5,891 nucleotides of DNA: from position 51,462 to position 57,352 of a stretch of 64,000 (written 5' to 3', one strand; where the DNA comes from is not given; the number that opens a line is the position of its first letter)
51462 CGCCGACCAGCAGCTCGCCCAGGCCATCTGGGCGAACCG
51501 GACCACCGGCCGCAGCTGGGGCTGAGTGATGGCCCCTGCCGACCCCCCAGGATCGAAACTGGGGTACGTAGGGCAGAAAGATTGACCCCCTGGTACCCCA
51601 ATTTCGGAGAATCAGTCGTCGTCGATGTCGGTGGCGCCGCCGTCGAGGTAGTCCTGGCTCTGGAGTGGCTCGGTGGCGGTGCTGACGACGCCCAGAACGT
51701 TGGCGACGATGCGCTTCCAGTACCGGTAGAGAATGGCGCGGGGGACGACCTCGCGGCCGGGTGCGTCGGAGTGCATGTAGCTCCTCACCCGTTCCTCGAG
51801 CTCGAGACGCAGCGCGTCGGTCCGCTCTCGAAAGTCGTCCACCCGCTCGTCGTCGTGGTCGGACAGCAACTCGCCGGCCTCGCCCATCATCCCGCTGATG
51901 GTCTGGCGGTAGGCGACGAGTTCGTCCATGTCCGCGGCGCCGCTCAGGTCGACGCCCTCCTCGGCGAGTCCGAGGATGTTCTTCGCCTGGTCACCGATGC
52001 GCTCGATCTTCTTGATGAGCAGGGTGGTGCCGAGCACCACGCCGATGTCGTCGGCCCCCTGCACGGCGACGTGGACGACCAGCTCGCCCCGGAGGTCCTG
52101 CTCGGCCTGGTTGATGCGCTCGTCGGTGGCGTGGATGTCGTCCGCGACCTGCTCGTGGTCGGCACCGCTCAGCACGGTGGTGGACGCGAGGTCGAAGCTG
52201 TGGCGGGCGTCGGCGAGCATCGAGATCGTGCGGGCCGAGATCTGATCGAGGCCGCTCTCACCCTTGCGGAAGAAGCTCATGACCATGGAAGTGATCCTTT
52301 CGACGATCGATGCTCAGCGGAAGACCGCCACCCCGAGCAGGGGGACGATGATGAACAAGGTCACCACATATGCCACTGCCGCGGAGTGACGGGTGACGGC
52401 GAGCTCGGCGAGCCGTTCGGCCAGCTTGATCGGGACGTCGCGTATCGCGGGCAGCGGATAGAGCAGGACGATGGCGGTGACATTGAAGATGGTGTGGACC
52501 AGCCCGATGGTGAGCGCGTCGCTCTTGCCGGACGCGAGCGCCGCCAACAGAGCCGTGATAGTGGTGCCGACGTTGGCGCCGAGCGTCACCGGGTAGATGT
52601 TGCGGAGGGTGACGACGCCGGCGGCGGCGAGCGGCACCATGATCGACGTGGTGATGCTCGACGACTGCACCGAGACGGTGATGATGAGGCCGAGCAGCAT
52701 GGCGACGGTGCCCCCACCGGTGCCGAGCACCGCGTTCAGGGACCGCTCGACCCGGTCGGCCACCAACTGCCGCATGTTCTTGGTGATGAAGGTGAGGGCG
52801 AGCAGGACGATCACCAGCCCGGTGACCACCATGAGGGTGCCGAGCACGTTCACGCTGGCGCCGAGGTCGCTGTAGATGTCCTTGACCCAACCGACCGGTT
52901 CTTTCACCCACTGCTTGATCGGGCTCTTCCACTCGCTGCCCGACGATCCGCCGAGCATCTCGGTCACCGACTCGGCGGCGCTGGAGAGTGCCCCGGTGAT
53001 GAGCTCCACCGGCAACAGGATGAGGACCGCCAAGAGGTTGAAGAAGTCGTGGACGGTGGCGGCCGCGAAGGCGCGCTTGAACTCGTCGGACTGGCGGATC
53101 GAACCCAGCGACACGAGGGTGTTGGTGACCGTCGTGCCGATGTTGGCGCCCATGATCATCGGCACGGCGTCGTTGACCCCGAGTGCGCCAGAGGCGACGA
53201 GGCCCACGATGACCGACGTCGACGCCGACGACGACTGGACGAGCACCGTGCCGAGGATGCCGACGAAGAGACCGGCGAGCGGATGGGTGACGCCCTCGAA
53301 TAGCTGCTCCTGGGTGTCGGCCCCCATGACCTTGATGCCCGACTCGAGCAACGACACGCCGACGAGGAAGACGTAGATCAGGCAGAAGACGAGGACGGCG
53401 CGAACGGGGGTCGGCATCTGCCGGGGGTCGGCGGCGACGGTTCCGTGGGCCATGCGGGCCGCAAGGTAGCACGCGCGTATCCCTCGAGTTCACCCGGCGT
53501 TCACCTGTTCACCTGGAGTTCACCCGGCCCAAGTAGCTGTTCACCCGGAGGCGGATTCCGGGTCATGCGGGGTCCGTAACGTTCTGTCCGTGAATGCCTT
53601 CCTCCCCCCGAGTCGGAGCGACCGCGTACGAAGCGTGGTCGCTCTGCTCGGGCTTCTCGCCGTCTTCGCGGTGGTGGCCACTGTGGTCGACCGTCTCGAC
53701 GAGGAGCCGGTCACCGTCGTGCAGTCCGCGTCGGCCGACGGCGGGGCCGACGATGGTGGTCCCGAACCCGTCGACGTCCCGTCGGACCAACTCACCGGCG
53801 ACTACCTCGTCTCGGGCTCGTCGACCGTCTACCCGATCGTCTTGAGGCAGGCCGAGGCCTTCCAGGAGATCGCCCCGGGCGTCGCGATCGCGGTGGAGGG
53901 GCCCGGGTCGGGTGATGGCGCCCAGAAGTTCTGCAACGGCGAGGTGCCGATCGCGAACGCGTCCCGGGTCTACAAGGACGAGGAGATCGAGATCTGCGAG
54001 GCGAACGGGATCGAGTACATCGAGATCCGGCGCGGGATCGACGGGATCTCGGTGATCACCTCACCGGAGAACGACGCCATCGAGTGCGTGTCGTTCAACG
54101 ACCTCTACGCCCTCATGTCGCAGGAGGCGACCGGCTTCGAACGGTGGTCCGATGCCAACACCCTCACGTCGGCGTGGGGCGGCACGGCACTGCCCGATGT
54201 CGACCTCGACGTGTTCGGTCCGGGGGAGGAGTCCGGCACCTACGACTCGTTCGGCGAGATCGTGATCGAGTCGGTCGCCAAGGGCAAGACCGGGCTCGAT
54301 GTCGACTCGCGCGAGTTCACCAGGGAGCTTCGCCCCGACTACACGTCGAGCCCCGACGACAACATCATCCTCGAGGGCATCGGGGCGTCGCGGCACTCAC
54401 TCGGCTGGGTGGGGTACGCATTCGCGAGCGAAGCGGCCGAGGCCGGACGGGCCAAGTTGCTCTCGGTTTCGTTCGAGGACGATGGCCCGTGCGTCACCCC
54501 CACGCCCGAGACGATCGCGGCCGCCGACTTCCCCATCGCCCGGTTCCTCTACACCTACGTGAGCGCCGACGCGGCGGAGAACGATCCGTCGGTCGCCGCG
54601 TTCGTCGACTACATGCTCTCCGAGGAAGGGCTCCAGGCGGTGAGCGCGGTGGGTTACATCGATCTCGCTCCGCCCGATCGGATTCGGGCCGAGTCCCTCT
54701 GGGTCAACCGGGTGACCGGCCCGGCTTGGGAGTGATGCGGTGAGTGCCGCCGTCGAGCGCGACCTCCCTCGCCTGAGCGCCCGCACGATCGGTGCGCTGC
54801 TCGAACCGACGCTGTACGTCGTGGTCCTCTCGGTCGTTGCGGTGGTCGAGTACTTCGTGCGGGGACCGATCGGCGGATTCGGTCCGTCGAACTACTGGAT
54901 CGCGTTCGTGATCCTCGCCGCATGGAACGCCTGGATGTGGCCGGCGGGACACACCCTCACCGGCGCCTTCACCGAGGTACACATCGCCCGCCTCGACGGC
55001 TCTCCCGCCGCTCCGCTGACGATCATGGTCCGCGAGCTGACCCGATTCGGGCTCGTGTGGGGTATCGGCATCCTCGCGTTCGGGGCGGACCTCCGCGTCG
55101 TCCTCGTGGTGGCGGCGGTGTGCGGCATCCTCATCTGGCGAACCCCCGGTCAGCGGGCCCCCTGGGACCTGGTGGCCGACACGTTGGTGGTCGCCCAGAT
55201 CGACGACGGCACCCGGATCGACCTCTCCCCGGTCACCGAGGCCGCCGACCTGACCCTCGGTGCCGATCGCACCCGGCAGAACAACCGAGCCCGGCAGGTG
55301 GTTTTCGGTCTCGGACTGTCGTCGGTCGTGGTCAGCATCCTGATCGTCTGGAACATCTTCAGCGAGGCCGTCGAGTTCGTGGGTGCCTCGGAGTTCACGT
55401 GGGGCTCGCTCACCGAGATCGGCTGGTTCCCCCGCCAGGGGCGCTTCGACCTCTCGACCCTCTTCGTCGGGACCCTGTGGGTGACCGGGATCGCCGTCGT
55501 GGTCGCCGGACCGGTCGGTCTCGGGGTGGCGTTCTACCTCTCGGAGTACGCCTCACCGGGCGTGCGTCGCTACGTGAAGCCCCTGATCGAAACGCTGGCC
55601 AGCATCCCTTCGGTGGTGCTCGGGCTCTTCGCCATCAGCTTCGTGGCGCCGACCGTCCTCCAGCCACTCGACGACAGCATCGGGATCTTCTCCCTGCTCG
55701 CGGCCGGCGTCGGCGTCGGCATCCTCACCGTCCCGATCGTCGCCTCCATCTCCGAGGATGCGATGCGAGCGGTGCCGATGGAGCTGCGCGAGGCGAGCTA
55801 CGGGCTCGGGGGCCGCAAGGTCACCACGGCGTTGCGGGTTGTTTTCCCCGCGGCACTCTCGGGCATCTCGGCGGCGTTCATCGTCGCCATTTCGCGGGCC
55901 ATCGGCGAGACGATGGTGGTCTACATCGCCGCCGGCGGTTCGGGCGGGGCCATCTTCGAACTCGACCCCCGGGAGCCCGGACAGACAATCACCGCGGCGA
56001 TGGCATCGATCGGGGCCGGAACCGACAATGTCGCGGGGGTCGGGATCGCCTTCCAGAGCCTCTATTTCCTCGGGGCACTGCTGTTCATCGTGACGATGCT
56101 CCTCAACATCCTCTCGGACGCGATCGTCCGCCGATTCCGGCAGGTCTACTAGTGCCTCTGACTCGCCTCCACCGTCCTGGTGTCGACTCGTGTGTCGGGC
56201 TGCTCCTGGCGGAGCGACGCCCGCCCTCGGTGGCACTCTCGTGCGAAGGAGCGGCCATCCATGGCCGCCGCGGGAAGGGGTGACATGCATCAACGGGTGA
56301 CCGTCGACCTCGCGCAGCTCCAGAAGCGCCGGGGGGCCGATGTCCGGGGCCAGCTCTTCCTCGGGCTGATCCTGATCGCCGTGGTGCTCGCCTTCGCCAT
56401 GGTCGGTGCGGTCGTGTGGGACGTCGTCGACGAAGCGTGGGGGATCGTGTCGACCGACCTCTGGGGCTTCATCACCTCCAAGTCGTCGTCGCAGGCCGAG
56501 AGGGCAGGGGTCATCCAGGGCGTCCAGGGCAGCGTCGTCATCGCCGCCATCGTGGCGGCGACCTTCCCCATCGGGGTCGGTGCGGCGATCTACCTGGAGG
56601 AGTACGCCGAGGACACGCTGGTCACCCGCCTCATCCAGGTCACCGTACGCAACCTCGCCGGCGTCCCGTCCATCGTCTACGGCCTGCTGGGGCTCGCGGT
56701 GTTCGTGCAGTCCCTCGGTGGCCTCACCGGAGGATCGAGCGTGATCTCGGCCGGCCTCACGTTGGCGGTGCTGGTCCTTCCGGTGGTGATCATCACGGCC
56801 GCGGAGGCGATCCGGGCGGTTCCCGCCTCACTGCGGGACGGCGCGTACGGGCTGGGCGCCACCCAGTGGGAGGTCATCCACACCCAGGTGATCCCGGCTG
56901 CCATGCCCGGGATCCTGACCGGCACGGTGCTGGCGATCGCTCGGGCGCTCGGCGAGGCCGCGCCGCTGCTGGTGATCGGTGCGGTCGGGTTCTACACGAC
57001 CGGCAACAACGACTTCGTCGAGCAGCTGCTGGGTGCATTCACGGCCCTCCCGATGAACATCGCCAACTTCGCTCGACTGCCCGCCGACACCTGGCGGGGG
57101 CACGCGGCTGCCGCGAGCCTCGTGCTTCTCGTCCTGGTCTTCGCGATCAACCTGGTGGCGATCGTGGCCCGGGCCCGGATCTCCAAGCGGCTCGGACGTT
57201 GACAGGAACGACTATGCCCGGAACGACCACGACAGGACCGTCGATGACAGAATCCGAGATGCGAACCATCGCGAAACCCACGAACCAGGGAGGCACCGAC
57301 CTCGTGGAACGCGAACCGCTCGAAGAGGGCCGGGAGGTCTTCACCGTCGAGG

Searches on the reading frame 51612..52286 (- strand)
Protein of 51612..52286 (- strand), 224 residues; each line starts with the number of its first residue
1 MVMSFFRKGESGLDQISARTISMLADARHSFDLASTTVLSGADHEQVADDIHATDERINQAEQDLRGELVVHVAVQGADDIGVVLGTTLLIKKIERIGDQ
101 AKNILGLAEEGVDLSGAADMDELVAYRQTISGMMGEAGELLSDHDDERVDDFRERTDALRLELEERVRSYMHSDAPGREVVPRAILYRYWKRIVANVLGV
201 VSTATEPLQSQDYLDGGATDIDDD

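Call 4: search_protein_families(library=ncbifam, proteins=[window:51612-52286:-], max_evalue=0.01)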
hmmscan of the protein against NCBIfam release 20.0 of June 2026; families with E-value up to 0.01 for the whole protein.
window:51612-52286:- (224 aa): 2 families
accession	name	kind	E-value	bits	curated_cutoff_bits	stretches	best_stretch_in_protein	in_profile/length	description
TIGR02135.1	phoU_full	equivalog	5.6e-11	42.4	130.25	1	10-173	4-168/212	phosphate signaling complex protein PhoU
NF008332.0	PRK11115.1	equivalog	0.00091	18.8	342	1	14-110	19-115/239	phosphate signaling complex protein PhoU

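Call 5: search_protein_families(library=pfam, proteins=[window:51612-52286:-], max_evalue=0.01)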
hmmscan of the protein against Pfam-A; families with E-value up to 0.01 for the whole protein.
window:51612-52286:- (224 aa): 1 family
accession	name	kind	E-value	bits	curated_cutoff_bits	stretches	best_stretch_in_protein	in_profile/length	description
PF01895.24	PhoU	-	1.3e-10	42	23.5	1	23-105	4-86/89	PhoU domain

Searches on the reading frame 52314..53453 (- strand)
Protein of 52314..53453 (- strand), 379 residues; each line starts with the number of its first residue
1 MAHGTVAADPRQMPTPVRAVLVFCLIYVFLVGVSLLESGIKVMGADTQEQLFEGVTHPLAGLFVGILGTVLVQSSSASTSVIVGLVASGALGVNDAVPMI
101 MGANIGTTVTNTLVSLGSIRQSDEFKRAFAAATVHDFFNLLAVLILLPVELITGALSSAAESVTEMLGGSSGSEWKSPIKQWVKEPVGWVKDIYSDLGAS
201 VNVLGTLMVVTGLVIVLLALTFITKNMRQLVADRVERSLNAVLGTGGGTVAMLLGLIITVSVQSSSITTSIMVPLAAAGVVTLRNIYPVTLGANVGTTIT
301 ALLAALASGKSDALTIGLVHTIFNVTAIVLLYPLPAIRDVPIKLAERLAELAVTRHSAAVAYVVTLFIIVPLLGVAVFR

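Call 5: search_protein_families(library=pfam, proteins=[window:52314-53453:-], max_evalue=0.01)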
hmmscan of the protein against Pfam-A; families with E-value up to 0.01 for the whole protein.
window:52314-53453:- (379 aa): 1 family
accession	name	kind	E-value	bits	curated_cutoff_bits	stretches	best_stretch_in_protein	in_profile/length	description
PF02690.20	Na_Pi_cotrans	-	2.3e-38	131.8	29.1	2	29-131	2-89/137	Na+/Pi-cotransporter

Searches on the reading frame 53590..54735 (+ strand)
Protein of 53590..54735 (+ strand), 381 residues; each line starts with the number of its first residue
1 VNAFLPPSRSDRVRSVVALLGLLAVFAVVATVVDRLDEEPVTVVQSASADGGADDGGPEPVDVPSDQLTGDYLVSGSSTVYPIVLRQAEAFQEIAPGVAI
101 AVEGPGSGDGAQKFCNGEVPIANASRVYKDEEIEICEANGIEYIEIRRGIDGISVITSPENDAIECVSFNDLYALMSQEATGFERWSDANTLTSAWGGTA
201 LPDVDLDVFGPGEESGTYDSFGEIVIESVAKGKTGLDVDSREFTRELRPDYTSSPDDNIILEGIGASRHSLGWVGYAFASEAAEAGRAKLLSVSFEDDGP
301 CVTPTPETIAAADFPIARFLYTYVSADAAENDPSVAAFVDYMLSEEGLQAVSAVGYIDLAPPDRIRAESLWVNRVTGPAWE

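Call 5: search_protein_families(library=pfam, proteins=[window:53590-54735:+], max_evalue=0.01)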
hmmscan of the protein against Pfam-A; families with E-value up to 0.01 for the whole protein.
window:53590-54735:+ (381 aa): 3 families
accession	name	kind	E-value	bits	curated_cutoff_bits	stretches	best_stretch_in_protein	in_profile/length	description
PF12849.12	PBP_like_2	-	7.5e-33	114.8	27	1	68-346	8-267/267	PBP superfamily domain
PF13531.11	SBP_bac_11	-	0.00018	21.8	25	0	278-356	151-226/227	Bacterial extracellular solute-binding protein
PF12727.12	PBP_like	-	0.006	16.2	27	0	88-148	1-66/193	PBP superfamily domain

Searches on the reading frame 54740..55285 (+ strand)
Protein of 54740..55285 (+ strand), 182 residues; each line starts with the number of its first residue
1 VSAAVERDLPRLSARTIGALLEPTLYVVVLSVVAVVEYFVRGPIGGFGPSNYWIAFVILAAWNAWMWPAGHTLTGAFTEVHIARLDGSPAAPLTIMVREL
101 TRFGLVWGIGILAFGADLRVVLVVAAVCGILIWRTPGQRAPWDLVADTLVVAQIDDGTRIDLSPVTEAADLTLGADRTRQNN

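Call 62: search_protein_families(library=pfam, proteins=[window:54740-55285:+], max_evalue=10)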
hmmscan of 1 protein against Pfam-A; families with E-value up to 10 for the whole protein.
seq(182 aa): 1 family
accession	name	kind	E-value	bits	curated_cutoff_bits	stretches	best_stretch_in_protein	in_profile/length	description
PF06271.18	RDD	-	0.001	19.8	24.1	1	11-146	7-136/137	RDD family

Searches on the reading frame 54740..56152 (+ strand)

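Call 5: search_protein_families(library=pfam, proteins=[window:54740-56152:+], max_evalue=0.01)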
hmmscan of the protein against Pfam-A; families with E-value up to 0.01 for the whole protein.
window:54740-56152:+ (470 aa): 1 family
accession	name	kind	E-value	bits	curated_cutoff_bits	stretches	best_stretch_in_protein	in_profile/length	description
PF00528.27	BPD_transp_1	-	1.9e-15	57.5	26.4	1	261-466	6-178/184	Binding-protein-dependent transport system inner membrane component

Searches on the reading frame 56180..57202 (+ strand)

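Call 5: search_protein_families(library=pfam, proteins=[window:56180-57202:+], max_evalue=0.01)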
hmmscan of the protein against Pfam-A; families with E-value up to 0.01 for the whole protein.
window:56180-57202:+ (340 aa): 1 family
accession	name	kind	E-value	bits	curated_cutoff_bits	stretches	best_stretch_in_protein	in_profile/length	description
PF00528.27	BPD_transp_1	-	4.3e-14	53.1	26.4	1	132-338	5-182/184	Binding-protein-dependent transport system inner membrane component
